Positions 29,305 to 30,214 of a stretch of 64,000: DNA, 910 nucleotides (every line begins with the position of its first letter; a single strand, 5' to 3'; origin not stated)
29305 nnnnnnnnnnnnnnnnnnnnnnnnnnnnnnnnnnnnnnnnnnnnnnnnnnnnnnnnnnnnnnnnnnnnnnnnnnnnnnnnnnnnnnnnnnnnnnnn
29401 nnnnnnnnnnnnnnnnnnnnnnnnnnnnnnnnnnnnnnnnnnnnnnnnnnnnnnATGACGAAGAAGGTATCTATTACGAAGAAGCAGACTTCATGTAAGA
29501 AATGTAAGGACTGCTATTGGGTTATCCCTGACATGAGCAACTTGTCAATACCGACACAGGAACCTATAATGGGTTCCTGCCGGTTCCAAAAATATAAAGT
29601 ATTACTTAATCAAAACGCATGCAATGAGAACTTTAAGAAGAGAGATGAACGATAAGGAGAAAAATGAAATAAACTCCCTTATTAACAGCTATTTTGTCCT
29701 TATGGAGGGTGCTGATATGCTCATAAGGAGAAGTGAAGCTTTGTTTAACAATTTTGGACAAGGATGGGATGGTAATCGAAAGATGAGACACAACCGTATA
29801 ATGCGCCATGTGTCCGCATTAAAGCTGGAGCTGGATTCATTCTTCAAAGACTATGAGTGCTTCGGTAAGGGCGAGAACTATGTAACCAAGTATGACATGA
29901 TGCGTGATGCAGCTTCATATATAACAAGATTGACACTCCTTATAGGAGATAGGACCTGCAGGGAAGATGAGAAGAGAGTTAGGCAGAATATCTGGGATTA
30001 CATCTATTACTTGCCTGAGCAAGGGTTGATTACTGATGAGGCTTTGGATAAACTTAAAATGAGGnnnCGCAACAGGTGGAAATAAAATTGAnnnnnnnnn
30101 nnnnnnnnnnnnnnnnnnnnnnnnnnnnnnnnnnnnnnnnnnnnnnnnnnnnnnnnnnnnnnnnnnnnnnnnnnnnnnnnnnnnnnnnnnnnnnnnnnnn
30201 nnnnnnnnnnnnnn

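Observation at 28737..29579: Small serine recombinase in an apparently lytic phage, followed by a 23-bp perfect palindrome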

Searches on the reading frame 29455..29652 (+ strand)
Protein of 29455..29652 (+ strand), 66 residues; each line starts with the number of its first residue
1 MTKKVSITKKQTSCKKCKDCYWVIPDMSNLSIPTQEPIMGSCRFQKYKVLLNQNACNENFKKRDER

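Call 47: search_protein_families(library=pfam, proteins=[window:29455-29652:+], max_evalue=1)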
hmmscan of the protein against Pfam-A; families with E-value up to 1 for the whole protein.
seq(66 aa): 1 family
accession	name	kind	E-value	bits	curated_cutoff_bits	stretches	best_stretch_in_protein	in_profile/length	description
PF18649.7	EcpB_C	-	0.018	15.4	26.1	1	9-28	27-46/72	EcpB C-terminal domain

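Call 84: find_homologous_proteins(query=A2, max_evalue=0.01)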
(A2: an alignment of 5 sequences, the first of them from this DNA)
Query A2 (5 sequences) (66 aa, profile of the alignment): 21 proteins with E <= 0.01 among 282 candidates.
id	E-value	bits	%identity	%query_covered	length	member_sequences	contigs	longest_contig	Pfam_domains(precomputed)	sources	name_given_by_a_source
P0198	2.0e-34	135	97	100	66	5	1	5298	-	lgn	-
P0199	3.3e-33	131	62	95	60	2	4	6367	-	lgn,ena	-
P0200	1.5e-32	129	77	98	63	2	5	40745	-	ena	-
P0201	1.6e-31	126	83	100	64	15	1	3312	-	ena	-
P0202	1.6e-31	126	74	98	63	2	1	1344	-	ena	-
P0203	3.6e-31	124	78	98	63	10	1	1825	-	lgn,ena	-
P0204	9.1e-30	120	59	95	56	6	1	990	-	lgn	-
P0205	9.2e-30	120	74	100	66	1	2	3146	-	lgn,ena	-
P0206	1.1e-29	120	60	88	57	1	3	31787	-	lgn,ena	-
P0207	3.0e-29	118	69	98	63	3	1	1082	-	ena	-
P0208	1.4e-28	116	71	98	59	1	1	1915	-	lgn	-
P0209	2.6e-26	109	65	98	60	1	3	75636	-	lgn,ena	-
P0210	9.5e-25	104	59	88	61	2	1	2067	-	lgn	-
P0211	2.8e-24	102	55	91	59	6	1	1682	-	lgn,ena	-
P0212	2.1e-19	87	48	82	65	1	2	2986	-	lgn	-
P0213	1.8e-18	84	53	71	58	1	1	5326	-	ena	-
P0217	1.5e-9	55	43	95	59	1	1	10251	-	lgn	-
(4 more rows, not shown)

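Call 86: find_encoding_contigs(protein=P0217, flank=5000, max_places=2)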
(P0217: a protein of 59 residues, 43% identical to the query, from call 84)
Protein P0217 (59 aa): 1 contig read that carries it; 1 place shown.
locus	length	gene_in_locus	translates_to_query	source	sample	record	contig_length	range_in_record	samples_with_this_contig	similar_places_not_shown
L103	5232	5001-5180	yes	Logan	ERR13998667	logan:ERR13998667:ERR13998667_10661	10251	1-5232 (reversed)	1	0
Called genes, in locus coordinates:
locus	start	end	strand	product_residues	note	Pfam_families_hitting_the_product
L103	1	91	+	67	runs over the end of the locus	-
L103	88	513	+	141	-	-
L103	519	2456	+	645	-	-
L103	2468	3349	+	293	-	PF03837:RecT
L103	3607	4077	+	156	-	-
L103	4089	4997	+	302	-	PF09414:RNA_ligase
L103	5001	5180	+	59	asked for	-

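Call 87: find_encoding_contigs(protein=P0213, flank=5000, max_places=2)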
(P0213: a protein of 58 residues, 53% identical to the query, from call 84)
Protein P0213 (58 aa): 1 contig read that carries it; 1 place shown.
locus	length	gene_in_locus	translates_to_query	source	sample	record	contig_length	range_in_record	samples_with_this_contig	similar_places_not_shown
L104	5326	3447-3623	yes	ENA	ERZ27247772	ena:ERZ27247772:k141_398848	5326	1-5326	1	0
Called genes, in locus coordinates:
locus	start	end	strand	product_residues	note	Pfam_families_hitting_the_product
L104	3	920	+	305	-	?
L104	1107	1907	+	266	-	PF07120:DUF1376 (faint)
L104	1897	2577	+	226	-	-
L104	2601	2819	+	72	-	PF14090:HTH_39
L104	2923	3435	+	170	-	PF19062:DUF5758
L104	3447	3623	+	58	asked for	-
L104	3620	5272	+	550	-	PF00145:DNA_methylase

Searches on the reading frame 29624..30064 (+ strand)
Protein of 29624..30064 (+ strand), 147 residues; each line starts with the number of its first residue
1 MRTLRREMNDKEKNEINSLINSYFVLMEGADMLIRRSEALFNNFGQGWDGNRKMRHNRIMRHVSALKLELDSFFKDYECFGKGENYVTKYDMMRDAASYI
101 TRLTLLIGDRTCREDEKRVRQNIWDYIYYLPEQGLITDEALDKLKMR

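Call 10: search_protein_families(library=phrogs, proteins=[window:29624-30064:+], max_evalue=0.01)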
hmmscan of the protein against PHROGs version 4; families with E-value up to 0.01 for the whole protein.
window:29624-30064:+ (147 aa): 0 families

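Call 47: search_protein_families(library=pfam, proteins=[window:29624-30064:+], max_evalue=1)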
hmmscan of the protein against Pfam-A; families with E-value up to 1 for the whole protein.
window:29624-30064:+ (147 aa): 1 family
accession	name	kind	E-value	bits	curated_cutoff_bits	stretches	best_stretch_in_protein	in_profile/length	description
PF11630.13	Anti-LPS-SCYG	-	0.16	12.6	25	1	58-140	12-94/100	Anti-lipopolysaccharide factor/Scygonadin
